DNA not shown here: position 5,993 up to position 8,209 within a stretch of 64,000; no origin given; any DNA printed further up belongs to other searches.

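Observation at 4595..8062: Parvulin PPIase fused to an anaerobic sulfatase maturase, coupled to a Tat arylsulfatase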

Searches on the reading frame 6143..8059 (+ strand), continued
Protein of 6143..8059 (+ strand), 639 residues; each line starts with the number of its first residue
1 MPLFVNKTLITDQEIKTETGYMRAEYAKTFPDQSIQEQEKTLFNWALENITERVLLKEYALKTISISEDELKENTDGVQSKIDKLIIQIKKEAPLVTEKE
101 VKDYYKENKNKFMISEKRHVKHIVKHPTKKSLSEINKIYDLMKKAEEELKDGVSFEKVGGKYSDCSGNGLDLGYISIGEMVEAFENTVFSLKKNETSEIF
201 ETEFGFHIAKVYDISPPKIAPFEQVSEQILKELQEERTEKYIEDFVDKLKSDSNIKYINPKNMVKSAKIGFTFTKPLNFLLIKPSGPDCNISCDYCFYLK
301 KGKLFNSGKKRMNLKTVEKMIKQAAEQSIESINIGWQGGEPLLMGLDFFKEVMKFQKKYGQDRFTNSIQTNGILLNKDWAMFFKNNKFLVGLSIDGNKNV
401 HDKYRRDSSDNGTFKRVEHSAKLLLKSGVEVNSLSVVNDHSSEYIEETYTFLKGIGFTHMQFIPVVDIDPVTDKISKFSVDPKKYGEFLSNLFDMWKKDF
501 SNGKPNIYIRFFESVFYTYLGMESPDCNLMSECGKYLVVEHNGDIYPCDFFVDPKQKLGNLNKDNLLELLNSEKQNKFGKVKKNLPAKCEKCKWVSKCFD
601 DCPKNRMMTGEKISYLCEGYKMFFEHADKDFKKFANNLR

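Call 22: search_solved_structures(query=window:6143-8059:+, max_evalue=0.001, show_alignments=2)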
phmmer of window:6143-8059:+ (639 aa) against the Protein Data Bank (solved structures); distinct sequences matched with E-value up to 0.001: 59.
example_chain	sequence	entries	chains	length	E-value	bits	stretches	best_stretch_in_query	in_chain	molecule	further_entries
4k37_A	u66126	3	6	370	2e-73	251.3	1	276-638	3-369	Anaerobic sulfatase-maturating enzyme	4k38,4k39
4k36_A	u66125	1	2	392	2.5e-73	251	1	276-638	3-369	Anaerobic sulfatase-maturating enzyme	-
9gm3_A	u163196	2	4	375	5.7e-17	64.8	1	280-600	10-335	ChlB radical SAM domain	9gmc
5wgg_A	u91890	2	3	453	6.6e-17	64.6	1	286-606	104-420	Radical SAM domain protein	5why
6xd8_A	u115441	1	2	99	1.8e-13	53.3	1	141-215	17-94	Foldase protein PrsA 1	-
5ez1_A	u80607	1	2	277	5.5e-10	41.8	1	89-255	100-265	Putative peptidyl-prolyl cis-trans isomerase HP_0175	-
6bhf_A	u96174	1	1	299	7.7e-10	41.3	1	88-254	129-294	Putative peptidyl-prolyl cis-trans isomerase HP_0175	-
2lj4_A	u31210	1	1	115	1.6e-08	36.9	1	137-210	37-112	Peptidyl-prolyl cis-trans isomerase/rotamase, putative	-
1jns_A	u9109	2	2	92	6.5e-08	34.9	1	145-211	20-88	PEPTIDYL-PROLYL CIS-TRANS ISOMERASE C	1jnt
6vj4_A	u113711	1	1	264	9.4e-08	34.4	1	54-262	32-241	Peptidylprolyl isomerase PrsA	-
1zk6_A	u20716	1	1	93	3.1e-07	32.7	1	143-210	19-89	Foldase protein prsA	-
2m08_A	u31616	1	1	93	3.6e-07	32.5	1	146-211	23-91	PpiC-type peptidyl-prolyl cis-trans isomerase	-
1j6y_A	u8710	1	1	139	9.2e-07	31.1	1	140-210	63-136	peptidyl-prolyl cis-trans isomerase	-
7kkf_A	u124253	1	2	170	9.5e-07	31.1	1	123-210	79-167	Peptidyl-prolyl cis-trans isomerase ESS1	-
3rfw_A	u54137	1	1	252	1.4e-06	30.5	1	21-256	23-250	Cell-binding factor 2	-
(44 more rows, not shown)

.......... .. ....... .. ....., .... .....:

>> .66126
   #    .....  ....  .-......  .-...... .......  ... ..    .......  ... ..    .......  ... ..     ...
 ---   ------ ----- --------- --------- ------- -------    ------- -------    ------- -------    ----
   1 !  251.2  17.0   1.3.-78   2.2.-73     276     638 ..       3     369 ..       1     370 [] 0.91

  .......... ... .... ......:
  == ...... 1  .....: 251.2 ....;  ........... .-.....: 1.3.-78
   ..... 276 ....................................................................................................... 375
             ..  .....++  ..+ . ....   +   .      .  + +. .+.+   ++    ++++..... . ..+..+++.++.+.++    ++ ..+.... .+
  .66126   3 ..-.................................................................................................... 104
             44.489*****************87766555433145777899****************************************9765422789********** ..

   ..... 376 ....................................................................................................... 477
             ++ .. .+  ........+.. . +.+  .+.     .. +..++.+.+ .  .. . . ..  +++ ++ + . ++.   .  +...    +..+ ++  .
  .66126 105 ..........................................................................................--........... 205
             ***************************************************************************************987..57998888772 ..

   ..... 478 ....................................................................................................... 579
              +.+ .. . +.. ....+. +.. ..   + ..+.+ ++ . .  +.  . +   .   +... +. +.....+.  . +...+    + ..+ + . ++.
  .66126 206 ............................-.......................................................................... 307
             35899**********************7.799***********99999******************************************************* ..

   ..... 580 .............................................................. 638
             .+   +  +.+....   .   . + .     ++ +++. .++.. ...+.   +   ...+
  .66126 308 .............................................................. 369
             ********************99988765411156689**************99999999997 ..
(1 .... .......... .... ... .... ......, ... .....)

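Call 26: fold_search(model_id=the predicted structure, library=pdb)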
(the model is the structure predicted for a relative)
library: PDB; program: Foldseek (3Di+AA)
matches with E <= 10: 1302; with E <= 0.001: 156
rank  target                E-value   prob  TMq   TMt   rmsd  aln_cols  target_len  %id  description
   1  4k39_A                1.5e-31  1.00  0.53  0.92   2.2       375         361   36  Native anSMEcpe with bound AdoMet and Cp18Cys peptide (released 2013-05-08)
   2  4k39_B                4.6e-31  1.00  0.53  0.93   2.1       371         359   37  Native anSMEcpe with bound AdoMet and Cp18Cys peptide (released 2013-05-08)
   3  4k37_B                8.3e-31  1.00  0.53  0.90   2.5       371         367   36  Native anSMEcpe with bound AdoMet (released 2013-05-08)
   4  4k36_B                1.3e-30  1.00  0.53  0.92   2.2       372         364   36  His6 tagged anSMEcpe with bound AdoMet (released 2013-05-08)
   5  4k36_A                1.3e-30  1.00  0.52  0.86   2.6       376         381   36  His6 tagged anSMEcpe with bound AdoMet (released 2013-05-08)
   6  4k37_A                1.5e-30  1.00  0.53  0.91   2.5       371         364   36  Native anSMEcpe with bound AdoMet (released 2013-05-08)
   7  4k38_A                1.8e-30  1.00  0.53  0.91   2.5       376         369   36  Native anSMEcpe with bound AdoMet and Kp18Cys peptide (released 2013-05-08)
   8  4k38_B                6.0e-30  1.00  0.53  0.92   2.1       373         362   36  Native anSMEcpe with bound AdoMet and Kp18Cys peptide (released 2013-05-08)
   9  9gm3_A                4.5e-21  1.00  0.51  0.85   2.9       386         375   22  Crystal structure of the complex formed between the radical SAM protein ChlB and the leader region of its precursor su (released 2025-06-25)
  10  9gm3_C                7.6e-21  1.00  0.50  0.84   3.0       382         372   21  Crystal structure of the complex formed between the radical SAM protein ChlB and the leader region of its precursor su (released 2025-06-25)
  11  9gmc_C                1.1e-20  1.00  0.50  0.84   2.9       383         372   21  Crystal structure of the complex formed between the radical SAM protein ChlB and the R3A mutant of ChlA (released 2025-06-25)
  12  9gmc_A                1.3e-20  1.00  0.51  0.85   3.0       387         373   21  Crystal structure of the complex formed between the radical SAM protein ChlB and the R3A mutant of ChlA (released 2025-06-25)
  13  5wgg_A                1.9e-17  1.00  0.45  0.64  18.6       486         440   19  Structural Insights into Thioether Bond Formation in the Biosynthesis of Sactipeptides (released 2017-07-26)
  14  5why_B                4.7e-17  1.00  0.42  0.62  13.8       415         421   22  Structural Insights into Thioether Bond Formation in the Biosynthesis of Sactipeptides (released 2017-07-26)
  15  5why_A                1.2e-16  1.00  0.45  0.66  18.9       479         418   20  Structural Insights into Thioether Bond Formation in the Biosynthesis of Sactipeptides (released 2017-07-26)
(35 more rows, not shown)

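Call 35: find_encoding_contigs(protein=P0082, flank=10000, max_places=3)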
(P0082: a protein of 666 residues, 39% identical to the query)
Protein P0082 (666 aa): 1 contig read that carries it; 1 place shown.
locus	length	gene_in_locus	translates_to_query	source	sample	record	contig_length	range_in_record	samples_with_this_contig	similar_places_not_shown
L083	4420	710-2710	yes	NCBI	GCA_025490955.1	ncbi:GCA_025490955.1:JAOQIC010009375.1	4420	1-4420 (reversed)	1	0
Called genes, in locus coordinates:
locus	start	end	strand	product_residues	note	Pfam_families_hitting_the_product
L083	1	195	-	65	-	?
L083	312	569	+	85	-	PF13551:HTH_29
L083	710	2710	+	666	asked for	PF04055:Radical_SAM, PF13186:SPASM (weak), PF13145:Rotamase_2, PF13616:Rotamase_3, PF00639:Rotamase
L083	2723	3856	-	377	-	PF00149:Metallophos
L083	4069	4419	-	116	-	?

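Call 36: find_encoding_contigs(protein=P0052, flank=10000, max_places=3)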
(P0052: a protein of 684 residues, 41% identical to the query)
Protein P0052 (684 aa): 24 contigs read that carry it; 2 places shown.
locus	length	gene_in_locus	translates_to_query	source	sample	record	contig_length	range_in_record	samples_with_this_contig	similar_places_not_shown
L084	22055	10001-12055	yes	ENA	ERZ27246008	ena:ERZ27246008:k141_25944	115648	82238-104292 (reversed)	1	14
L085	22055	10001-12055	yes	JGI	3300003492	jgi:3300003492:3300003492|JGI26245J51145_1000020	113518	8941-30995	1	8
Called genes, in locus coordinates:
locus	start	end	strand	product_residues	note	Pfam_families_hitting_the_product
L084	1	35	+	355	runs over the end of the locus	PF00483:NTP_transferase, PF12804:NTP_transf_3, PF22640:ManC_GMP_beta-helix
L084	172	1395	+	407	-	PF00884:Sulfatase, PF01663:Phosphodiest (faint), PF02995:DUF229 (weak), PF16347:SGSH_C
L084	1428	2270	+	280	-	PF01507:PAPS_reduct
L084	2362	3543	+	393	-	PF05935:Arylsulfotrans, PF14269:Arylsulfotran_2, PF13360:PQQ_2 (weak)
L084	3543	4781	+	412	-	PF14269:Arylsulfotran_2, PF05935:Arylsulfotrans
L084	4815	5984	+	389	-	PF14306:PUA_2, PF01747:ATP-sulfurylase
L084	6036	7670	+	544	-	PF00474:SSF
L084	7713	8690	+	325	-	PF01073:3Beta_HSD, PF01370:Epimerase, PF05368:NmrA (weak), PF07993:NAD_binding_4 (faint), PF13460:NAD_binding_10, PF16363:GDP_Man_Dehyd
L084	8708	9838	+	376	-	PF01467:CTP_transf_like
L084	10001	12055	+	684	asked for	PF13145:Rotamase_2, PF13616:Rotamase_3, PF00639:Rotamase, PF04055:Radical_SAM, PF13186:SPASM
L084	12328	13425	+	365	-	PF00392:GntR, PF00532:Peripla_BP_1, PF13407:Peripla_BP_4, PF13377:Peripla_BP_3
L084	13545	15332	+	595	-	PF00884:Sulfatase, PF01663:Phosphodiest (weak), PF16347:SGSH_C (faint), PF18962:Por_Secre_tail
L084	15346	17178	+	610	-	PF00884:Sulfatase, PF18962:Por_Secre_tail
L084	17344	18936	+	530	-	PF00884:Sulfatase, PF01663:Phosphodiest (faint), PF16347:SGSH_C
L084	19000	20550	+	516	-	PF00884:Sulfatase, PF16347:SGSH_C (weak)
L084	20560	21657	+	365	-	PF00704:Glyco_hydro_18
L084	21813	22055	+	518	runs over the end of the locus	PF00884:Sulfatase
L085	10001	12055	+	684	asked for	PF13145:Rotamase_2, PF13616:Rotamase_3, PF00639:Rotamase, PF04055:Radical_SAM, PF13186:SPASM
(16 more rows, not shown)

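Call 40: find_encoding_contigs(protein=P0025, flank=10000, max_places=2)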
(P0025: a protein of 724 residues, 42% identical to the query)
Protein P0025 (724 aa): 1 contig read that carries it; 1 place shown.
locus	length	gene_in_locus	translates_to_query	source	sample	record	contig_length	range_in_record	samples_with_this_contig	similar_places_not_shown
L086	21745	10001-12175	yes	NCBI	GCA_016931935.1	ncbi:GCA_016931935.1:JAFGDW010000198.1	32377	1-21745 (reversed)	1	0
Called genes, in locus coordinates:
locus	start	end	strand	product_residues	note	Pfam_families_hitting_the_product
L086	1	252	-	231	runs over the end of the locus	PF00226:DnaJ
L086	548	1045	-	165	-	PF00011:HSP20, PF27746:Small_heat_shock_put (weak)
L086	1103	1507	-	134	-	PF00011:HSP20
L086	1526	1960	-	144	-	PF00011:HSP20, PF17886:ArsA_HSP20 (faint)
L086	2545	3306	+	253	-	PF21842:DUF6901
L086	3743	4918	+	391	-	PF16153:DUF4861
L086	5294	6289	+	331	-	PF00288:GHMP_kinases_N, PF08544:GHMP_kinases_C (faint)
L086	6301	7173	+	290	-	PF00483:NTP_transferase, PF12804:NTP_transf_3 (faint)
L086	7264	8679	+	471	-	PF02614:UxaC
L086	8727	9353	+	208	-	PF20108:DUF6498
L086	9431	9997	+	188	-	PF11667:DUF3267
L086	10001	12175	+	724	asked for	PF13145:Rotamase_2, PF13616:Rotamase_3, PF00639:Rotamase, PF04055:Radical_SAM, PF13186:SPASM, PF02810:SEC-C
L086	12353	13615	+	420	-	PF14306:PUA_2, PF01747:ATP-sulfurylase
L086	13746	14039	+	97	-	PF22271:DUF6955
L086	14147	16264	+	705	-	PF25049:OB_HELZ2 (weak), PF08206:OB_RNB, PF17876:CSD2, PF00773:RNB, PF00575:S1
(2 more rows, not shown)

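Call 41: find_encoding_contigs(protein=P0030, flank=10000, max_places=2)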
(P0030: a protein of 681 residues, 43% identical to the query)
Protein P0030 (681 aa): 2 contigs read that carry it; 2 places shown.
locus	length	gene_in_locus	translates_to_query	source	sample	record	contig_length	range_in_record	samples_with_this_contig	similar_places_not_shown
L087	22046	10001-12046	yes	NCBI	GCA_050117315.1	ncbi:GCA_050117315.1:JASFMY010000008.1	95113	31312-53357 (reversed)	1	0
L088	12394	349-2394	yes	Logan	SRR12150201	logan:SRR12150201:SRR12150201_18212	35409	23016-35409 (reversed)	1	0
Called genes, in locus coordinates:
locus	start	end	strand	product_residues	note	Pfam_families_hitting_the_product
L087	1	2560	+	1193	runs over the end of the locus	PF01855:POR_N, PF17147:PFOR_II, PF01558:POR, PF10371:EKR, PF12838:Fer4_7, PF13237:Fer4_10, PF13484:Fer4_16, PF02775:TPP_enzyme_C, +6 more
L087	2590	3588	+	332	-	PF01180:DHO_dh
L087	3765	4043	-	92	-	-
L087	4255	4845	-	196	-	-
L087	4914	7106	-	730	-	PF00082:Peptidase_S8, PF18962:Por_Secre_tail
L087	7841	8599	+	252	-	PF03190:Thioredox_DsbH, PF13899:Thioredoxin_7, PF00085:Thioredoxin (weak), PF13098:Thioredoxin_2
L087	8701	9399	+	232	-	PF00756:Esterase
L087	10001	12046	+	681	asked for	PF13145:Rotamase_2, PF13616:Rotamase_3, PF00639:Rotamase, PF04055:Radical_SAM, PF13186:SPASM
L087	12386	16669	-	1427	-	PF01869:BcrAD_BadFG, PF09989:DUF2229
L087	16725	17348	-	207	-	PF00440:TetR_N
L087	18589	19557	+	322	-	PF00149:Metallophos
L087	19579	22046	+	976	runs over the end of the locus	PF17678:Glyco_hydro_92N, PF07971:Glyco_hydro_92, PF13290:CHB_HEX_C_1, PF13287:Fn3_assoc, PF07691:PA14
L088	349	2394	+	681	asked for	PF13145:Rotamase_2, PF13616:Rotamase_3, PF00639:Rotamase, PF04055:Radical_SAM, PF13186:SPASM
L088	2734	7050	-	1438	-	PF01869:BcrAD_BadFG, PF09989:DUF2229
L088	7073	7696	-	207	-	PF00440:TetR_N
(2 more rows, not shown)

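Call 55: find_encoding_contigs(protein=P0004, flank=10000, max_places=2)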
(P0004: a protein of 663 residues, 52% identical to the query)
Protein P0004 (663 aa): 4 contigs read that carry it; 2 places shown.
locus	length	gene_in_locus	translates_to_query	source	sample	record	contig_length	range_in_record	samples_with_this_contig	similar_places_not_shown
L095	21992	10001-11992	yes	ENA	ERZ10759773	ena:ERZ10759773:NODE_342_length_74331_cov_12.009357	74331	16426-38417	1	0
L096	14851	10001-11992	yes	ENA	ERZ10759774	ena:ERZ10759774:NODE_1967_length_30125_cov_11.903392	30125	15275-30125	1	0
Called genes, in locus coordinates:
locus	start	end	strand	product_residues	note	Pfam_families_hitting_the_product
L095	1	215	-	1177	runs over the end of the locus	PF01855:POR_N, PF17147:PFOR_II, PF01558:POR, PF10371:EKR, PF12838:Fer4_7, PF13183:Fer4_8 (weak), PF13187:Fer4_9 (weak), PF02775:TPP_enzyme_C, +5 more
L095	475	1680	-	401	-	PF00365:PFK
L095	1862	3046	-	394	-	PF00365:PFK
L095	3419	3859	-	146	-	PF00011:HSP20, PF17886:ArsA_HSP20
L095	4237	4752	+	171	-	PF18917:LiaI-LiaF-like_TM1 (faint), PF22570:LiaF-TM (faint)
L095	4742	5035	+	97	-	-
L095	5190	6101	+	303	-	PF00005:ABC_tran, PF13304:AAA_21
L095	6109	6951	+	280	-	PF12730:ABC2_membrane_4, PF12679:ABC2_membrane_2, PF10920:DUF2705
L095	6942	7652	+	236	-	-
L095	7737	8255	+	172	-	PF03551:PadR, PF13601:HTH_34 (weak)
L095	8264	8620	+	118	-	-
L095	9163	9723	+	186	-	PF11667:DUF3267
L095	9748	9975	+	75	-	PF13275:S4_2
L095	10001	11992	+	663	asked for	PF13145:Rotamase_2, PF13616:Rotamase_3, PF00639:Rotamase, PF04055:Radical_SAM, PF13186:SPASM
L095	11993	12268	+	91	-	PF05899:Cupin_3, PF07883:Cupin_2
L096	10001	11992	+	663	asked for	PF13145:Rotamase_2, PF13616:Rotamase_3, PF00639:Rotamase, PF04055:Radical_SAM, PF13186:SPASM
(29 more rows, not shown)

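Call 56: find_encoding_contigs(protein=P0012, flank=10000, max_places=2)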
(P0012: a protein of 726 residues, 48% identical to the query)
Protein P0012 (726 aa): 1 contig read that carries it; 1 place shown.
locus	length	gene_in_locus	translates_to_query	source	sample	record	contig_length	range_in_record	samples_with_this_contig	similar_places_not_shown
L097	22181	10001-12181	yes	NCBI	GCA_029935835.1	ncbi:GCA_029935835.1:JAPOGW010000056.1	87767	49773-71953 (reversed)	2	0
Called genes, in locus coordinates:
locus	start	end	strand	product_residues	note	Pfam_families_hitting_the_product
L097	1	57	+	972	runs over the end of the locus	PF06452:CBM9_1, PF18962:Por_Secre_tail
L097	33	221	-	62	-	-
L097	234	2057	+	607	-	PF17996:CE2_N, PF13472:Lipase_GDSL_2 (weak), PF18962:Por_Secre_tail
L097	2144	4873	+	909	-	PF13620:CarboxypepD_reg, PF13715:CarbopepD_reg_2, PF07715:Plug, PF25183:OMP_b-brl_4, PF00593:TonB_dep_Rec_b-barrel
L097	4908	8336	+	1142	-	-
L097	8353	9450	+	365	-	PF19572:PorV, PF03349:Toluene_X (faint)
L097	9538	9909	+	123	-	PF00166:Cpn10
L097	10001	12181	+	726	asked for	PF05698:Trigger_C (weak), PF13624:SurA_N_3 (weak), PF13145:Rotamase_2, PF13616:Rotamase_3, PF00639:Rotamase, PF04055:Radical_SAM, PF13186:SPASM, PF02810:SEC-C, +1 more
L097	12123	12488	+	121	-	PF05899:Cupin_3, PF07883:Cupin_2 (weak)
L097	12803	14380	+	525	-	PF01555:N6_N4_Mtase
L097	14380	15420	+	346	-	PF09520:HinfI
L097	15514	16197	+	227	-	PF01427:Peptidase_M15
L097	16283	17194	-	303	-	PF01515:PTA_PTB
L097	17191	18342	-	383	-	PF01869:BcrAD_BadFG (faint), PF00871:Acetate_kinase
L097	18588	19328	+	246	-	PF00149:Metallophos, PF12850:Metallophos_2 (faint)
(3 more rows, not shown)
